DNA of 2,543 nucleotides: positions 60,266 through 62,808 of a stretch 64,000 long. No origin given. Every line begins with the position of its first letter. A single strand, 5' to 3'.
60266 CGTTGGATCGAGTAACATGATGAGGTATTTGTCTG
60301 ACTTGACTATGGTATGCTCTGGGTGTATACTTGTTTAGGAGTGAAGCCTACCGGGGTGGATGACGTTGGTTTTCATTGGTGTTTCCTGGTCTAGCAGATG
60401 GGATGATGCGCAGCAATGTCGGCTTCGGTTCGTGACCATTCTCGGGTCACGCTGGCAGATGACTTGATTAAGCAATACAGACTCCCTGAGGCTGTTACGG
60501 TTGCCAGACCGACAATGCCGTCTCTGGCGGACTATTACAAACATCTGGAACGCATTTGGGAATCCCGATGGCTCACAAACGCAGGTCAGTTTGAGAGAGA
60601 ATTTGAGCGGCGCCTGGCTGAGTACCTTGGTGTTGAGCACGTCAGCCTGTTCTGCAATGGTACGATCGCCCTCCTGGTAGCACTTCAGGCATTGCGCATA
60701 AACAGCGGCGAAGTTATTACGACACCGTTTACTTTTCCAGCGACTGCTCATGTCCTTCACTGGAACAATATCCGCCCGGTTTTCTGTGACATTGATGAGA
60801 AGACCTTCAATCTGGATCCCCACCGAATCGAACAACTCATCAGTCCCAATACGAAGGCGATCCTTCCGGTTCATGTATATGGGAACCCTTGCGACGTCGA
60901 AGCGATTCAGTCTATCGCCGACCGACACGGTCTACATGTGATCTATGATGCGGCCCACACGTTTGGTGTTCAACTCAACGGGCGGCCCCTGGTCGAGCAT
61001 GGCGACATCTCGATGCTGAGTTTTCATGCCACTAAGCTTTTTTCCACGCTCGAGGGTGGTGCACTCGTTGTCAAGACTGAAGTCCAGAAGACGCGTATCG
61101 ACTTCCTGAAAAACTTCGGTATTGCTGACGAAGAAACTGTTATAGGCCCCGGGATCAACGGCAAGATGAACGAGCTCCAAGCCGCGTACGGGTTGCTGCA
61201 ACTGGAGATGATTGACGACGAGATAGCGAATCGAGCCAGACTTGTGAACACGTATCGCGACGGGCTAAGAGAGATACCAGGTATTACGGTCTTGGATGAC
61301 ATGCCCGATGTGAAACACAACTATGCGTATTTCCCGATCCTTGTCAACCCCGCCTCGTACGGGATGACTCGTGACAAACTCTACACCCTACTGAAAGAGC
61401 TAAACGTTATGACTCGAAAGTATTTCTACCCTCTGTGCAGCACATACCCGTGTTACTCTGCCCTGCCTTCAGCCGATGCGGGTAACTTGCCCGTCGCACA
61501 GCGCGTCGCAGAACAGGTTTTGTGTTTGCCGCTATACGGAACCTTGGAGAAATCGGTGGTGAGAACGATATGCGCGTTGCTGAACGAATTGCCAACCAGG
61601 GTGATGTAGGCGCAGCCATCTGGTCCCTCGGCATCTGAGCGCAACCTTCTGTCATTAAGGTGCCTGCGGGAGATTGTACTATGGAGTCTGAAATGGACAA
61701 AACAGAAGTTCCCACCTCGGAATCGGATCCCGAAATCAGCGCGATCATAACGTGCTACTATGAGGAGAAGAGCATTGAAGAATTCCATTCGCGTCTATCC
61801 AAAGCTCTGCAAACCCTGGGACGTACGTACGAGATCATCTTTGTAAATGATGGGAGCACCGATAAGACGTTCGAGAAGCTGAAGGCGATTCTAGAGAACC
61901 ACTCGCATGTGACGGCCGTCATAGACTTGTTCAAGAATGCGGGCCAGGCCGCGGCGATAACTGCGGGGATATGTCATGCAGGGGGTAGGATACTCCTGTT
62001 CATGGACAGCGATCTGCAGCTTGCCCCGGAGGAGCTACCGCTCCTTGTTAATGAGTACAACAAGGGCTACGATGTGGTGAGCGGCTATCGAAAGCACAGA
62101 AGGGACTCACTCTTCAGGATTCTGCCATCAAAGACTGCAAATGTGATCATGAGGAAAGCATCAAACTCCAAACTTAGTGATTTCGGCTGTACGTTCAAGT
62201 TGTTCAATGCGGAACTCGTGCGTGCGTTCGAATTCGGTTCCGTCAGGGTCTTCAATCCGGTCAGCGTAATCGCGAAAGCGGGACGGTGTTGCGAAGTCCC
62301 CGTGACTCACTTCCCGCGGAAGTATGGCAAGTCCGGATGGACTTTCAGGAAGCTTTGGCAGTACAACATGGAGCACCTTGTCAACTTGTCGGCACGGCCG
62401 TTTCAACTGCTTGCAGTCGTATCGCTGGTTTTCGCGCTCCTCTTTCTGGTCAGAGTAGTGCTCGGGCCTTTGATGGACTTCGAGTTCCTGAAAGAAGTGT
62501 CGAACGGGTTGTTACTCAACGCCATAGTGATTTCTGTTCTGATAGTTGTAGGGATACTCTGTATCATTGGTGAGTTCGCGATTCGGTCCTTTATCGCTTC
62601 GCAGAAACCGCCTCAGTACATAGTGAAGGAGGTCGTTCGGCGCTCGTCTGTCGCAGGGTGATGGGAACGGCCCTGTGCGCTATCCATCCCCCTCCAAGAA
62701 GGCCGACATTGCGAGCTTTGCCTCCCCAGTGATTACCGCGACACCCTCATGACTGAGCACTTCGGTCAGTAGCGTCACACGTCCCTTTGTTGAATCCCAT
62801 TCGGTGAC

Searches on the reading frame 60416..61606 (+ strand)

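Call 61: search_protein_families(library=ncbifam, proteins=[window:60416-61606:+], max_evalue=0.001)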
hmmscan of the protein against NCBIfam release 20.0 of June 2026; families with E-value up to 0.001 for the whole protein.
window:60416-61606:+ (397 aa): 22 families
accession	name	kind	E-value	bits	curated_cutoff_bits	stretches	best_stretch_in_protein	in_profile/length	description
TIGR04427.1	PLP_DesI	equivalog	5.5e-97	325.3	650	1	25-389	19-379/390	dTDP-4-dehydro-6-deoxyglucose aminotransferase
TIGR03588.1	PseC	equivalog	3.3e-66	223.8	423.5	1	46-391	19-378/380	UDP-4-amino-4,6-dideoxy-N-acetyl-beta-L-altrosamine transaminase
TIGR04181.1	NHT_00031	hypoth_equivalog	9.4e-57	192.5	420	1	41-372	13-357/359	LegC family aminotransferase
NF008658.2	PRK11658.1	equivalog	8.9e-53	179.3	631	1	39-391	15-375/379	UDP-4-amino-4-deoxy-L-arabinose aminotransferase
NF008687.0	PRK11706.1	equivalog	3.3e-51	174.2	375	1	41-391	14-372/375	dTDP-4-amino-4,6-dideoxygalactose transaminase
NF011936.0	PRK15407.1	equivalog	3.2e-48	164.5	423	2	51-235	59-251/440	lipopolysaccharide biosynthesis protein RfbH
TIGR02379.1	ECA_wecE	subfamily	1.5e-42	145.7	434.85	1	44-389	17-371/376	dTDP-4-amino-4,6-dideoxy-D-glucose transaminase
TIGR01977.1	am_tr_V_EF2568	hypoth_equivalog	2.8e-08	33.2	377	1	66-224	52-217/376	cysteine desulfurase family protein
NF040779.1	Sec_lyase_SclA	exception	1.1e-07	31.1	525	1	32-224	15-216/378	selenocysteine lyase SclA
NF041364.1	GntC_guanitoxin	equivalog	2.6e-05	23.3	415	1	84-183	71-178/356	guanitoxin biosynthesis PLP-dependent (S)-gamma-hydroxy-L-arginine cyclodehydratase GntC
TIGR00858.1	bioF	equivalog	2.9e-05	23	426.45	1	50-199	58-209/365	8-amino-7-oxononanoate synthase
NF000586.1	PRK00011.1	subfamily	3e-05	23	335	1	119-226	129-238/404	serine hydroxymethyltransferase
NF004770.0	PRK06108.1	subfamily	5.4e-05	22.2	422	1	64-175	87-206/396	pyridoxal phosphate-dependent aminotransferase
TIGR01325.1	O_suc_HS_sulf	equivalog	5.4e-05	22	510.05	1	61-236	57-232/380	O-succinylhomoserine sulfhydrylase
NF006095.0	PRK08247.1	equivalog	5.8e-05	22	585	1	134-210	126-201/369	methionine biosynthesis PLP-dependent protein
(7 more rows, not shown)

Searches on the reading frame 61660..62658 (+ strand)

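Call 61: search_protein_families(library=ncbifam, proteins=[window:61660-62658:+], max_evalue=0.001)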
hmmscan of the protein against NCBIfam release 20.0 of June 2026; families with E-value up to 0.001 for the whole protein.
window:61660-62658:+ (333 aa): 20 families
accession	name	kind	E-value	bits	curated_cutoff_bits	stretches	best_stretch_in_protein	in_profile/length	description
NF007986.1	PRK10714.1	equivalog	1e-49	169.3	529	1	25-329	7-315/316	undecaprenyl-phosphate 4-deoxy-4-formamido-L-arabinose transferase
NF047588.1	GlcsyltransPgfSStrep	equivalog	8.1e-40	136.9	500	1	26-324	3-304/308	glycosyltransferase PgfS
TIGR03937.1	PgaC_IcaA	equivalog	1.5e-18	66.9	422.3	1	11-136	32-153/407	poly-beta-1,6-N-acetyl-D-glucosamine synthase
NF007482.0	PRK10073.1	equivalog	1.9e-13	50.2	423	1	21-130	3-107/334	glycosyltransferase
NF041875.1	EPS_EpsD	equivalog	4.9e-12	45.9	370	1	30-127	5-98/325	exopolysaccharide biosynthesis glycosyltransferase EpsD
NF047683.1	TeichurnBiosyTuaG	equivalog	6.8e-11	42.3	400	1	22-126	4-104/252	teichuronic acid biosynthesis protein TuaG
TIGR04283.1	glyco_like_mftF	equivalog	5.3e-10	39.2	182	1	26-129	1-93/221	TIGR04283 family arsenosugar biosynthesis glycosyltransferase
TIGR03965.1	mycofact_glyco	equivalog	1e-08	34.5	280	1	44-134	90-180/467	mycofactocin biosynthesis glycosyltransferase MftF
NF050050.1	ProtGlycPglI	equivalog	5.2e-07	29.3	500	1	24-142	2-117/306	GalNAc(5)-diNAcBac-PP-undecaprenol beta-1,3-glucosyltransferase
TIGR04242.1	nodulat_NodC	equivalog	9.9e-07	28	550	1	13-129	37-152/395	chitooligosaccharide synthase NodC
NF010496.0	PRK13915.1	equivalog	1.8e-06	27.3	262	1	15-120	22-128/307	glucosyl-3-phosphoglycerate synthase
TIGR03111.1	glyc2_xrt_Gpos1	hypoth_equivalog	8.5e-06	24.8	363.95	1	10-139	35-162/439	TIGR03111 family XrtG-associated glycosyltransferase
NF050819.1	PolSacchBiosHfsG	equivalog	1.1e-05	24.7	500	1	44-120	26-103/302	polysaccharide biosynthesis protein HfsG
NF041391.1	DPhHxTase_Halo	equivalog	1.9e-05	23.8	375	1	32-147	3-107/213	dolichyl-phosphate hexose transferase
NF038302.1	EPS_HpsE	equivalog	2.7e-05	23.3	300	1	26-119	3-97/307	hormogonium polysaccharide biosynthesis glycosyltransferase HpsE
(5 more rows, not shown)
